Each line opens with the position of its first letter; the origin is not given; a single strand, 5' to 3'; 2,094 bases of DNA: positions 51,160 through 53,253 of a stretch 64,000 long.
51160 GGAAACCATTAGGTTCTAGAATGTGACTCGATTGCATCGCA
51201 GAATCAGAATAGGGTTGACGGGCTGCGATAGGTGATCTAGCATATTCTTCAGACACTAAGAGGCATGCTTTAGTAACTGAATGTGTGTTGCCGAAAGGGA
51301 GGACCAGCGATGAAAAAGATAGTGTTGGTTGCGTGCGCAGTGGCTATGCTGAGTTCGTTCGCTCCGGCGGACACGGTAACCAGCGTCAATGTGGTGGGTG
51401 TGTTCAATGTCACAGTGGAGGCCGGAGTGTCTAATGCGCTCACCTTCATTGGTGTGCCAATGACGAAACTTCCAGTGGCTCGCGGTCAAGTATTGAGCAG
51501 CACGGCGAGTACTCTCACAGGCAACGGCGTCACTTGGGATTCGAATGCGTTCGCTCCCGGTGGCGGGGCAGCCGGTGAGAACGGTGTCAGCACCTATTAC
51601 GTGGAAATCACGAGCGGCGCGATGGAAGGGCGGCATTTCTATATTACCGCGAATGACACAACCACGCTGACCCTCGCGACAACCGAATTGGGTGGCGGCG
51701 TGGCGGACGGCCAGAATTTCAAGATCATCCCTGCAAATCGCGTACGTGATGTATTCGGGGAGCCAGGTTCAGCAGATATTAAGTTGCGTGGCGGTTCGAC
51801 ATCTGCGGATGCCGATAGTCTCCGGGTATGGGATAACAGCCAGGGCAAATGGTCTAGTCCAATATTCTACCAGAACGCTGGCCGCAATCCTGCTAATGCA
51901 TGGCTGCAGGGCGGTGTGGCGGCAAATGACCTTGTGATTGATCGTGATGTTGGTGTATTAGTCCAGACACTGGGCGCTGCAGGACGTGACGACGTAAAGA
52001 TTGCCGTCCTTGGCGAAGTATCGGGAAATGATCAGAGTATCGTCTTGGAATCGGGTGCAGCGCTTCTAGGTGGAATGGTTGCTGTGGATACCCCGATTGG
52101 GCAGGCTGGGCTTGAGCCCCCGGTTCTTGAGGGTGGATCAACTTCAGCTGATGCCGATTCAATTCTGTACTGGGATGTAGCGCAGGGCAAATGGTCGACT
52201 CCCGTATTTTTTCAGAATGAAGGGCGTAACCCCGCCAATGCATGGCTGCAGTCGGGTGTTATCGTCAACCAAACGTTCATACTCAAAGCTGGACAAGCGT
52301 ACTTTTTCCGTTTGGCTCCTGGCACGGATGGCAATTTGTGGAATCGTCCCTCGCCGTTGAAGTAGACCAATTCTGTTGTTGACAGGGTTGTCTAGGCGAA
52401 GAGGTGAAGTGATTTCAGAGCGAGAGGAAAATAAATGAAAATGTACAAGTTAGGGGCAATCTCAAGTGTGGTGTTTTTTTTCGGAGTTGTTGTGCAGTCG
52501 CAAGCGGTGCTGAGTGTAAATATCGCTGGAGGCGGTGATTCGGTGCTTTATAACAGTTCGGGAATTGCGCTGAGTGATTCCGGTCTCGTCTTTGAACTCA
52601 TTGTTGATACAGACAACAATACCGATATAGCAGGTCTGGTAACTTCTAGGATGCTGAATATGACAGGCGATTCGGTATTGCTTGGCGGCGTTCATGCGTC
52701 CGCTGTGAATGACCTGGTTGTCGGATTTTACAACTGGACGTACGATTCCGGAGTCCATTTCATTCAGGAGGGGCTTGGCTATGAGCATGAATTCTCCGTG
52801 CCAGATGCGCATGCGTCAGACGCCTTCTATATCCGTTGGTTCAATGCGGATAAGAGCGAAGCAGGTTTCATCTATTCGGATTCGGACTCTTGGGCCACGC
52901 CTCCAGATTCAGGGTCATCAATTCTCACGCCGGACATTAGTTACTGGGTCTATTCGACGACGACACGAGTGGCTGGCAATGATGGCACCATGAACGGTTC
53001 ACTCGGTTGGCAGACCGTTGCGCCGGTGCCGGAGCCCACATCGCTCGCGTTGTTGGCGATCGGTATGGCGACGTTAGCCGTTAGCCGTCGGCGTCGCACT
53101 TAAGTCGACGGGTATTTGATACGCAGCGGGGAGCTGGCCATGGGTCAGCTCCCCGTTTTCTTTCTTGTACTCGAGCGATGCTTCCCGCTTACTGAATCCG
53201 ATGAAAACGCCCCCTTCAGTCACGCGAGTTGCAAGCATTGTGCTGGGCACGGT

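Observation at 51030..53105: Low-GC two-gene island encoding an internally duplicated secreted protein and a PEP-CTERM protein, without an exosortase in the window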

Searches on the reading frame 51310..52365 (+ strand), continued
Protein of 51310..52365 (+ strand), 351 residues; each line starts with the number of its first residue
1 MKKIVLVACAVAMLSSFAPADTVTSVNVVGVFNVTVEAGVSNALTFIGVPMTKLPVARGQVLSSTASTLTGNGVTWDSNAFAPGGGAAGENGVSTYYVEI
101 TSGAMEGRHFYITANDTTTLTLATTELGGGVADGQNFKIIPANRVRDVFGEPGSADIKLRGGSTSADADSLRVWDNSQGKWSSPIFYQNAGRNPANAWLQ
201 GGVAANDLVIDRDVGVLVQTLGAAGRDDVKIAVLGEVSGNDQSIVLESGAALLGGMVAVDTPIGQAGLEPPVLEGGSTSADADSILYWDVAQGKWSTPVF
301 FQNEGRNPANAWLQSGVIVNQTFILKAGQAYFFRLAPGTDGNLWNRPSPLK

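Call 76: search_protein_families(library=ncbifam, alignment_id=A6, max_evalue=0.001)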
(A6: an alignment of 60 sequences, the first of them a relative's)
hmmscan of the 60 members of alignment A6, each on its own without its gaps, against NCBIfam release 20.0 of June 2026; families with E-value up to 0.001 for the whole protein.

A. member 1, P0001 (351 aa): 1 family
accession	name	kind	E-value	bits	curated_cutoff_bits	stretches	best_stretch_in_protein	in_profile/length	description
TIGR02597.1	TIGR02597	paralog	6.6e-14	51.6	50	1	27-338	16-348/363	TIGR02597 family protein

B. families by the number of members that match (of 60 scanned): 3 families
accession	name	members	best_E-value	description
TIGR02597.1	TIGR02597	46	4e-84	TIGR02597 family protein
NF003724.0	PRK05329.2-3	1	0.00012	glycerol-3-phosphate dehydrogenase subunit GlpB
NF010347.0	PRK13775.1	1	0.00096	formimidoylglutamase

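Call 81: find_related_loci(query=A1, collection=metagenome_contigs, flank=6000)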
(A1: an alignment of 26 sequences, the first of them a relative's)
Query A1 (351 aa) in metagenome_contigs; peptide patterns used: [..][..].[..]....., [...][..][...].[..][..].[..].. (x = any residue, [..] = any of these).
115 stretches matched a pattern; 17 encode a relative of the query (tblastn E <= 1e-3); 17 distinct loci.
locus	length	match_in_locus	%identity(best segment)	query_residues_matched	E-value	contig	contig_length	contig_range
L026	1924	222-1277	78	1-351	0e+0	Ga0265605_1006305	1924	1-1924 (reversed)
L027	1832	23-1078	74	1-351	2e-179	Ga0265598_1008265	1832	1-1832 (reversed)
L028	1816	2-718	79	114-351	3e-133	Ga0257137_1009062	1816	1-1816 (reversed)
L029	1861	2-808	66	86-351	3e-117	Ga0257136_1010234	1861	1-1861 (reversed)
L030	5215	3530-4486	47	33-350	4e-78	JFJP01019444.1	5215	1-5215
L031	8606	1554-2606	44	1-351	1e-72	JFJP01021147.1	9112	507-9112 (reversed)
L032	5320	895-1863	41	30-351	2e-63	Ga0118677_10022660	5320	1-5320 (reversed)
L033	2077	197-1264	38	1-350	6e-65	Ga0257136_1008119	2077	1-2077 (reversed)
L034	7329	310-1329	40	1-351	1e-62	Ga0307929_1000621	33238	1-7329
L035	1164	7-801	45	84-351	5e-60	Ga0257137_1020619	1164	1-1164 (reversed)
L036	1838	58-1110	37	6-351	5e-51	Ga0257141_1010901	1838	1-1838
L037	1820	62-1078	36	6-351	3e-47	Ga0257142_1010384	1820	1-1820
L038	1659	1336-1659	76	1-108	2e-39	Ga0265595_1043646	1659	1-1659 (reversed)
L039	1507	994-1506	35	30-318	7e-27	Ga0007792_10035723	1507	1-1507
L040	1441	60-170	59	1-36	9e-6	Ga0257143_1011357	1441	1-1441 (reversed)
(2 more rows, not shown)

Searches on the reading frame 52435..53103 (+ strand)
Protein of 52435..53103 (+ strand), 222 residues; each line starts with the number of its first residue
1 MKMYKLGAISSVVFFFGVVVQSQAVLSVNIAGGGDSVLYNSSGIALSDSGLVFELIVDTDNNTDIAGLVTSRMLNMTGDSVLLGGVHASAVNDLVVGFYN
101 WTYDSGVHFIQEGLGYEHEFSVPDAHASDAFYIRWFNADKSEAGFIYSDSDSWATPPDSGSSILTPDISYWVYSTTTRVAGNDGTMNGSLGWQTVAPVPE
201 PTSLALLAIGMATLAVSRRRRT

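Call 5: search_protein_families(library=ncbifam, proteins=[window:52435-53103:+], max_evalue=0.1)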
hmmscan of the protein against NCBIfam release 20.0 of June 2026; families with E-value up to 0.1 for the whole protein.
window:52435-53103:+ (222 aa): 15 families
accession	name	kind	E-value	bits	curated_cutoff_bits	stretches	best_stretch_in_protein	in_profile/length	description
NF033554.9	floc_PepA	equivalog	3.8e-09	36.7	80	1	42-222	111-261/261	flocculation-associated PEP-CTERM protein PepA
NF038129.1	PEP_NF038129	equivalog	5.6e-07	29.6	65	1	177-221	148-194/194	NF038129 family PEP-CTERM protein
NF038126.1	PEP_CTERM_FxDxF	subfamily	9.3e-07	29.2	50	1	184-221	131-165/165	FxDxF family PEP-CTERM protein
NF041538.1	PEP_EDSA_1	subfamily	2.6e-06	27.3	100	1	195-221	283-307/307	EDSAP-1 family PEP-CTERM protein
TIGR02595.1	PEP_CTERM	domain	5.1e-06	26.9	16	1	198-221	1-23/24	PEP-CTERM sorting domain-containing protein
NF038125.1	PEP_CTERM_THxN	subfamily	6.1e-06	26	85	1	185-221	212-246/246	THxN family PEP-CTERM protein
NF038124.1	PEP_CTERM_TLD_A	exception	6.6e-05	22.6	100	1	187-221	200-234/235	PEP_CTERM-anchored TLD domain-containing protein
NF038118.1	PEP_CTERM_CCXG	equivalog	8.7e-05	22.3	90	1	195-221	173-199/199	CCXG family PEP-CTERM protein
NF038120.1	PEP_CTERM_QFxxD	subfamily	0.00013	21.9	80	1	195-220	190-215/215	NF038120 family PEP-CTERM protein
NF041927.1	Xrt_dep_XDP1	equivalog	0.00027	21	125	1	196-221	217-242/242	exosortase-dependent surface protein XDP1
NF038119.1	PEP_CTERM_MHFG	equivalog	0.00045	20.6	100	1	185-221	223-259/260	MHFG family PEP-CTERM protein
NF033947.0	PEP-cistern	hypoth_equivalog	0.0021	17.8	60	1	180-220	155-195/195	cistern family PEP-CTERM protein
NF058582.1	Microco_LAVTG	domain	0.032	14.4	27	1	203-220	17-34/34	LAVTG motif-containing sortase-dependent surface protein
TIGR04174.1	IPTL_CTERM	subfamily_domain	0.038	14.3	20.5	1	201-221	6-26/27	IPTL-CTERM sorting domain-containing protein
NF035944.1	PEPxxWA-CTERM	domain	0.083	12.8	35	0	198-221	1-24/24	PEPxxWA-CTERM sorting domain-containing protein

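Call 6: search_protein_families(library=pfam, proteins=[window:52435-53103:+], max_evalue=0.1)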
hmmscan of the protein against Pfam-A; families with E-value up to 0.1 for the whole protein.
window:52435-53103:+ (222 aa): 1 family
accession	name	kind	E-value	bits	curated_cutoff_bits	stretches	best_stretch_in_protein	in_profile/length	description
PF07589.16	PEP-CTERM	-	2.9e-06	27.6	20.7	1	197-219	1-24/24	PEP-CTERM motif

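Call 20: find_homologous_proteins(query=window:52435-53103:+)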
Query window:52435-53103:+ (222 aa): 4 proteins with E <= 0.001 among 880 candidates.
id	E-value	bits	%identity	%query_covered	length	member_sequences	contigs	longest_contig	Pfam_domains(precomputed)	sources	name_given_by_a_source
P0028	1.2e-140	485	100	100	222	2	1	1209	PF07589.17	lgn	-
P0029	6.1e-92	325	67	99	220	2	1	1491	PF07589.17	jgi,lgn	-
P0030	1.4e-67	246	53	96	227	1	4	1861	-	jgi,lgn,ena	-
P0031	5.8e-67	244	54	91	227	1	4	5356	PF07589.17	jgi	jgi:hypothetical protein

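Call 37: find_homologous_proteins(query=A2, max_evalue=0.001)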
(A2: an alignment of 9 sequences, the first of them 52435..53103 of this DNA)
Query A2 (9 sequences) (222 aa, profile of the alignment): 23 proteins with E <= 0.001 among 8000 candidates.
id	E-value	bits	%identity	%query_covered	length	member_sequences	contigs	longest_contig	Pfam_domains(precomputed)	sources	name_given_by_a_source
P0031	3.6e-90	319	54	91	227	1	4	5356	PF07589.17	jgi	jgi:hypothetical protein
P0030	5.0e-88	312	53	96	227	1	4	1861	-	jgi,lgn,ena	-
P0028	6.8e-85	302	100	100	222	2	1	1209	PF07589.17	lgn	-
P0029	2.9e-82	293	67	99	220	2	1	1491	PF07589.17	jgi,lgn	-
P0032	2.1e-75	271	61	94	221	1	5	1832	-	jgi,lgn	-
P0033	3.3e-72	261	28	83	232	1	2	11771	-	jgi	jgi:hypothetical protein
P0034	1.8e-62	229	38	49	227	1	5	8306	PF07589.17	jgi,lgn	jgi:hypothetical protein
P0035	8.4e-61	223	32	83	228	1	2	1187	-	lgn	-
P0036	3.2e-54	202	37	81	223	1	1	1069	PF07589.17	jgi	jgi:hypothetical protein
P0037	1.1e-53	200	30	82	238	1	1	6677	-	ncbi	-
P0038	8.5e-53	197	38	49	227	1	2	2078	PF07589.17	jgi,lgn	-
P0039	6.7e-52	194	36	100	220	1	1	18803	PF07589.17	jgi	jgi:hypothetical protein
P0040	2.4e-51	192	32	92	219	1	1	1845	PF07589.17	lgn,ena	-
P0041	1.2e-50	190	31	97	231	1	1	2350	-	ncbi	-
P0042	5.3e-50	188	30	100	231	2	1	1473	PF07589.17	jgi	-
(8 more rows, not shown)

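Call 49: predict_structure(alignment_id=A3)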
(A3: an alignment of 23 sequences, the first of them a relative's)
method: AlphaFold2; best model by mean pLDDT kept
length: 222 residues; sequences in the alignment: 23
mean_pLDDT: 78.0   pTM: 0.71
mean pLDDT of the five models: 78.0, 73.6, 72.3, 66.5, 60.2
residues with pLDDT >= 90: 39; 70-90: 127; 50-70: 55; < 50: 1
segments of 3 or more residues with pLDDT < 50: none
pLDDT, mean of each block of 10 residues (from residue 1): 61 64 76 76 79 90 86 70 71 89 77 75 91 87 84 86 78 75 70 58 79 92 76
secondary structure, 60 per line:
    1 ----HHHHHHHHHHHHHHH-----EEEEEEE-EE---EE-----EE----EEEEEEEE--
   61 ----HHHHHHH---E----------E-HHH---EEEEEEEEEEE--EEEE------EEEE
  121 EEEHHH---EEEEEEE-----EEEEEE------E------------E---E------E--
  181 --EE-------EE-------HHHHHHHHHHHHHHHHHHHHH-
elements in order: H5-19 E25-31 E51-58 H65-71 E94-104 E107-110 E117-123 E130-136 E142-147 H201-221
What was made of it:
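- On PEP-CTERM sorting-signal proteins, gene 2: The model has a helix at 201-221 (call 49).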

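Call 52: fold_search(model_id=the predicted structure, library=pdb)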
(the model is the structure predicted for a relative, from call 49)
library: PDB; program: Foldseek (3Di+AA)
matches with E <= 10: 285; with E <= 0.001: 0
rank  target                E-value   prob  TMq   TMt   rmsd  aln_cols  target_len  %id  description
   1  3htl                  1.4e-01  0.20  0.22  0.14   8.7       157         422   10  Structure of the Corynebacterium diphtheriae major pilin SpaA points to a modular pilus assembly with stabilizing isopep (released 2009-09-15)
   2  4x29                  2.3e-01  0.33  0.27  0.21  18.0       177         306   10  Structural basis for the enhancement of virulence by entomopoxvirus fusolin and its in vivo crystallization into viral s (released 2015-03-18)
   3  4a1r_A                2.4e-01  0.28  0.23  0.32   6.2       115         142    9  The Structure of Serratia marcescens Lip, a membrane bound component of the Type VI Secretion System. (released 2011-10-05)
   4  3cqf_A                2.9e-01  0.10  0.14  0.08  13.4       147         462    7  Crystal structure of anthrolysin O (ALO) (released 2009-03-17)
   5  5t7p_B                2.9e-01  0.06  0.14  0.14  13.2       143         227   11  Crystal structure of Pisum arvense lectin (PAL) complexed with X-Man (released 2017-08-09)
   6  6yoa_B                3.8e-01  0.10  0.19  0.27  13.8       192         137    8  Lig v 1 structure and the inflammatory response to the Ole e 1 protein family (released 2020-05-13)
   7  4zjh                  5.1e-01  0.11  0.18  0.19  14.3       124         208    6  Crystal structure of native alpha-2-macroglobulin from Escherichia coli spanning domains NIE-MG1. (released 2015-06-10)
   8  6nal_B                5.4e-01  0.11  0.14  0.08   9.7       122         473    4  Crystal Structure of Gram Negative Toxin (released 2019-12-04)
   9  8fhy_H                5.4e-01  0.08  0.18  0.18  13.6       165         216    9  Crystal structure of the SARS-CoV-2 receptor binding domain in complex with neutralizing antibody WRAIR-5021 (released 2024-01-17)
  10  3zhn                  5.8e-01  0.14  0.23  0.32   6.2       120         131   10  Crystal structure of the T6SS lipoprotein TssJ1 from Pseudomonas aeruginosa (released 2013-06-12)
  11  1xpn_MODEL_1_A        5.8e-01  0.12  0.22  0.27  12.7       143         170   12  NMR structure of P. aeruginosa protein PA1324: Northeast Structural Genomics Consortium target PaP1 (released 2004-11-23)
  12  7sjs_L                5.8e-01  0.08  0.16  0.17  15.6       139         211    9  Crystal structure of SARS-CoV-2 spike stem helix peptide in complex with neutralizing antibody CC40.8 (released 2022-01-12)
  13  1ndg_B                6.5e-01  0.06  0.18  0.18  17.3       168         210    8  Crystal structure of Fab fragment of antibody HyHEL-8 complexed with its antigen lysozyme (released 2003-06-03)
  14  9eyo_A                7.3e-01  0.14  0.19  0.22  10.7       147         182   10  The structure of solubilized octameric pore of actinoporin Fav prepared on POPG, cholesterol, sphingomyelin membranes (released 2025-04-23)
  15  5f44_C                8.2e-01  0.13  0.19  0.17   9.0       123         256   13  Crystal structure of shaft pilin spaA from Lactobacillus rhamnosus GG (released 2016-07-20)
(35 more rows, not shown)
